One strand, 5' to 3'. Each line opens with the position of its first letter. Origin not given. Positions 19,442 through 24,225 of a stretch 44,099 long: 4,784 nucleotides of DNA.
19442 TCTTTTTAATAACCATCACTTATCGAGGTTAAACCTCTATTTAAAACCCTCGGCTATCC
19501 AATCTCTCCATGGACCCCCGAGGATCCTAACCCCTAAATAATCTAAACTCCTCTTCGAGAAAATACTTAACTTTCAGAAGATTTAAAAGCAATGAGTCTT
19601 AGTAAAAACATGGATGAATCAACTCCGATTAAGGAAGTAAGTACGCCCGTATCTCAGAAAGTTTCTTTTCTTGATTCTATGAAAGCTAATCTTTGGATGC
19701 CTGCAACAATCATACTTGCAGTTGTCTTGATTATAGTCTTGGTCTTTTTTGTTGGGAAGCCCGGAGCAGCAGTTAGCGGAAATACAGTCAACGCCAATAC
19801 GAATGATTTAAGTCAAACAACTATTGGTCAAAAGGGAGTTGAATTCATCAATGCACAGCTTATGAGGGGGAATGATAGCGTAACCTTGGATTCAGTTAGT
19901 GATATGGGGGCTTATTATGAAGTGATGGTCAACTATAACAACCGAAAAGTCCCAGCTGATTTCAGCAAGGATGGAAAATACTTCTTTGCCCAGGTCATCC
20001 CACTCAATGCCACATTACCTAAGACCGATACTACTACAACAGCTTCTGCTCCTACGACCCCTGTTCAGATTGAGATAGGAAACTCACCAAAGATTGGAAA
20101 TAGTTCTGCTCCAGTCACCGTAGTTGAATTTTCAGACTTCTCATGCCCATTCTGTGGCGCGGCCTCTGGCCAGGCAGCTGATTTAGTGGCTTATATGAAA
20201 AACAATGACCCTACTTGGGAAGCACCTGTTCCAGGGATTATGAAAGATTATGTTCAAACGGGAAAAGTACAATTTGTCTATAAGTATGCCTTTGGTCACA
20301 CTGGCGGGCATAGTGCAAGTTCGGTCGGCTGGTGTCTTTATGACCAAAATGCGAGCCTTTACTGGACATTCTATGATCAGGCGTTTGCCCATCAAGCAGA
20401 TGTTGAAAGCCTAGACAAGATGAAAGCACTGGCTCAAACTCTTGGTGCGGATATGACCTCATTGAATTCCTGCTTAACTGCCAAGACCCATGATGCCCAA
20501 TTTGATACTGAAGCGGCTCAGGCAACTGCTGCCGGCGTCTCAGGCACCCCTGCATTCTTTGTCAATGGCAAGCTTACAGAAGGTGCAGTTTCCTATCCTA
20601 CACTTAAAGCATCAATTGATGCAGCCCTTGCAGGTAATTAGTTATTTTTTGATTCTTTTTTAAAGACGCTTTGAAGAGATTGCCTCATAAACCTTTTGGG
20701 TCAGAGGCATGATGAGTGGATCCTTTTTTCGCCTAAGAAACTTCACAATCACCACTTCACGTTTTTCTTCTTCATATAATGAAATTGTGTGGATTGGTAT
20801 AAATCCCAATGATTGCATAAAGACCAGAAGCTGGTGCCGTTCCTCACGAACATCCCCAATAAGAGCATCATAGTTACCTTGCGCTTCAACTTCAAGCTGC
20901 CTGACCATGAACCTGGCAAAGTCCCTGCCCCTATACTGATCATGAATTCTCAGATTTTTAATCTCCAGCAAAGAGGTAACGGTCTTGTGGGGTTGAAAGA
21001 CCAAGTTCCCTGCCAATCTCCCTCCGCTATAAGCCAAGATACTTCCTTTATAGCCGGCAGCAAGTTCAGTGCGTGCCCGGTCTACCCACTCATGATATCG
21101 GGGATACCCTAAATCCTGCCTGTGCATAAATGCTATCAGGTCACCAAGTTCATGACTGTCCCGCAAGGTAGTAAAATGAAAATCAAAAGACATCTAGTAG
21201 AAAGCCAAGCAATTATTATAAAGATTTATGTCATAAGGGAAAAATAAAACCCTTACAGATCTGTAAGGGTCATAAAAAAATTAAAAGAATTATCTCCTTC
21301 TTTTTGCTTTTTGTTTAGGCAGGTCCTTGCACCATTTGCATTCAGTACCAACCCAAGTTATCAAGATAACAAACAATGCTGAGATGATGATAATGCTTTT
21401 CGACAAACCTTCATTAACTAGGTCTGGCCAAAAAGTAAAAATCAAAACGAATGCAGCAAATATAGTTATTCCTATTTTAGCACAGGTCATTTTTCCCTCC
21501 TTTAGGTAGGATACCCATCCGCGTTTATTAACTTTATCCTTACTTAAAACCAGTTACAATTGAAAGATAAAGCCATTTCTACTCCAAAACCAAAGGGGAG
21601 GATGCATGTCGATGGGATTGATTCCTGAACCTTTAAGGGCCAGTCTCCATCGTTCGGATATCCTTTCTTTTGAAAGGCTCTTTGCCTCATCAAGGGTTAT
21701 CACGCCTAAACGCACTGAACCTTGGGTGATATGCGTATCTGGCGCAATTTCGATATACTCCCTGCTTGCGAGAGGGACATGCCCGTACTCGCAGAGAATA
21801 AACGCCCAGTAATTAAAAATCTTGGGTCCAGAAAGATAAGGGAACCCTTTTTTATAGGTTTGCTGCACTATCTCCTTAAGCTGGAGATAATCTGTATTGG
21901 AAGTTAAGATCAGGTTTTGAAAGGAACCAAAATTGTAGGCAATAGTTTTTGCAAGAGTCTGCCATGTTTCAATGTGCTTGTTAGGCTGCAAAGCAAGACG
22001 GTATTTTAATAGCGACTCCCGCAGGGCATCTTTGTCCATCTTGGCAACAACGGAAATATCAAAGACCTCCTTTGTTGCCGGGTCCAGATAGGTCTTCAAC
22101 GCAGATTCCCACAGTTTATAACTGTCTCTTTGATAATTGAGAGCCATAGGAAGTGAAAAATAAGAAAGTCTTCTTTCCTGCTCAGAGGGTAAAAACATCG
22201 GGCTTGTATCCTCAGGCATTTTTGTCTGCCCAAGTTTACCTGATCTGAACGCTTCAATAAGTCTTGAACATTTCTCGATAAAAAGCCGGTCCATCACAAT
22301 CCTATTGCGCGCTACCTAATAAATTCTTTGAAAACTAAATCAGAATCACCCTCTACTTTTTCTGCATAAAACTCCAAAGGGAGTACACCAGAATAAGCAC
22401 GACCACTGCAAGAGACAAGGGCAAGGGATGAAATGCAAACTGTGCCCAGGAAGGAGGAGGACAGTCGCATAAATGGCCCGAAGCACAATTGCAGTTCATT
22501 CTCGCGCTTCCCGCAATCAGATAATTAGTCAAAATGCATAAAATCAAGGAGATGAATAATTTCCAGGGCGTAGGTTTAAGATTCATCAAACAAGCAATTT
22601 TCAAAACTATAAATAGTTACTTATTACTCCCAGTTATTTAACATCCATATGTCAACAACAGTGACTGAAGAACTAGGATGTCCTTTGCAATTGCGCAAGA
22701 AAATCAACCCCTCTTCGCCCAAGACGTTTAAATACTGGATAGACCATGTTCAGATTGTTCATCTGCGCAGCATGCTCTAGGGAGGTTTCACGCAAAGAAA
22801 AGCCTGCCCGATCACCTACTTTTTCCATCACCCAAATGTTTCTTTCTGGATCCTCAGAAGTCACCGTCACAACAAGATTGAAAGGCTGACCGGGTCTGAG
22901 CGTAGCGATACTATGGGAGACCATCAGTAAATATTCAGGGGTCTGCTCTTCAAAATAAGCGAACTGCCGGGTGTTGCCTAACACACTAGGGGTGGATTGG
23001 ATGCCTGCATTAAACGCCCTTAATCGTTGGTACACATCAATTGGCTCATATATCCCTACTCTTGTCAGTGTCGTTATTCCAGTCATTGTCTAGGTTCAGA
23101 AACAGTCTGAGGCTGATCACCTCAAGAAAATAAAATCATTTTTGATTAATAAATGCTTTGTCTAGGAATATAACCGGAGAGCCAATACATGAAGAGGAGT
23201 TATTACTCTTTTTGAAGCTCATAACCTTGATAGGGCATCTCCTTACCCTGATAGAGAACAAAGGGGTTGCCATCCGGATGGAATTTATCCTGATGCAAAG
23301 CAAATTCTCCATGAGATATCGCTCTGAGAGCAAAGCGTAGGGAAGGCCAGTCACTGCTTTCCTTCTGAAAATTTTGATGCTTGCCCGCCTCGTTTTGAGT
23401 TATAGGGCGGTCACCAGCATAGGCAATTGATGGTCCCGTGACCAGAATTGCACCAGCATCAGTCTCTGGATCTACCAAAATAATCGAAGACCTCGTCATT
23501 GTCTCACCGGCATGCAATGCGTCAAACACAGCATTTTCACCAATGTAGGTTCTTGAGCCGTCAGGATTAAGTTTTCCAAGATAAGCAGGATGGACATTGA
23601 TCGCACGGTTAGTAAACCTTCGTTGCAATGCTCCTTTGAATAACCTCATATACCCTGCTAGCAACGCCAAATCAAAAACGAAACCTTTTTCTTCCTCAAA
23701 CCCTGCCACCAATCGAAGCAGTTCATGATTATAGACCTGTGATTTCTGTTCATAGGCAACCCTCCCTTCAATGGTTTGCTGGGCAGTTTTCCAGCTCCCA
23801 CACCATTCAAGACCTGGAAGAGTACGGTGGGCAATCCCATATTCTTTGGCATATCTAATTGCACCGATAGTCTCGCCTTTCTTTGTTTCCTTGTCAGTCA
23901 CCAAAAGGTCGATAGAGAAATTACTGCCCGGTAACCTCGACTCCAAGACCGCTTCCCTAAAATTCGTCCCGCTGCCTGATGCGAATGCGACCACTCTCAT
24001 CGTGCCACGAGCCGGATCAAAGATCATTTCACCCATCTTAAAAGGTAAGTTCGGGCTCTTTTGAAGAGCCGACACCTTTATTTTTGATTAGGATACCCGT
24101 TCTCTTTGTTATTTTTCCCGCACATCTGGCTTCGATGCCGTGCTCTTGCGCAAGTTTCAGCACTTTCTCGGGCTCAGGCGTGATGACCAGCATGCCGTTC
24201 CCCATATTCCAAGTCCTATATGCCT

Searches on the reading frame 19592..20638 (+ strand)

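Call 42: search_protein_families(library=pfam, proteins=[window:19592-20638:+], max_evalue=0.01)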
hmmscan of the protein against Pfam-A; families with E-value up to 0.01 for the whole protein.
window:19592-20638:+ (349 aa): 2 families
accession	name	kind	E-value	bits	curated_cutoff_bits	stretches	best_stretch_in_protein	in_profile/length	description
PF13462.12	Thioredoxin_4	-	1.5e-27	97.2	23.2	2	209-344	31-165/165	Thioredoxin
PF01323.26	DSBA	-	7.3e-16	59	25.6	1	252-342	100-190/191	DSBA-like thioredoxin domain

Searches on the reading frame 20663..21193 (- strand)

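Call 42: search_protein_families(library=pfam, proteins=[window:20663-21193:-], max_evalue=0.01)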
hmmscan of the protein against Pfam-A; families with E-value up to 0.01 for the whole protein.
window:20663-21193:- (177 aa): 2 families
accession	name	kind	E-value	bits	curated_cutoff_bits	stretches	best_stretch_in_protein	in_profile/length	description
PF00583.31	Acetyltransf_1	-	0.00025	21.7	20.7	1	30-131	14-116/116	Acetyltransferase (GNAT) family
PF13508.13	Acetyltransf_7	-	0.00029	21.6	27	1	53-132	7-83/84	Acetyltransferase (GNAT) domain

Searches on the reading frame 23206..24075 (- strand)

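Call 42: search_protein_families(library=pfam, proteins=[window:23206-24075:-], max_evalue=0.01)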
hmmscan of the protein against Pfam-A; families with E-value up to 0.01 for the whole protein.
window:23206-24075:- (290 aa): 1 family
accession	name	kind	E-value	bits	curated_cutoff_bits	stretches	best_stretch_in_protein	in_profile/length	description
PF00551.24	Formyl_trans_N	-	1.5e-15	57.9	26.1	1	26-213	1-151/181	Formyl transferase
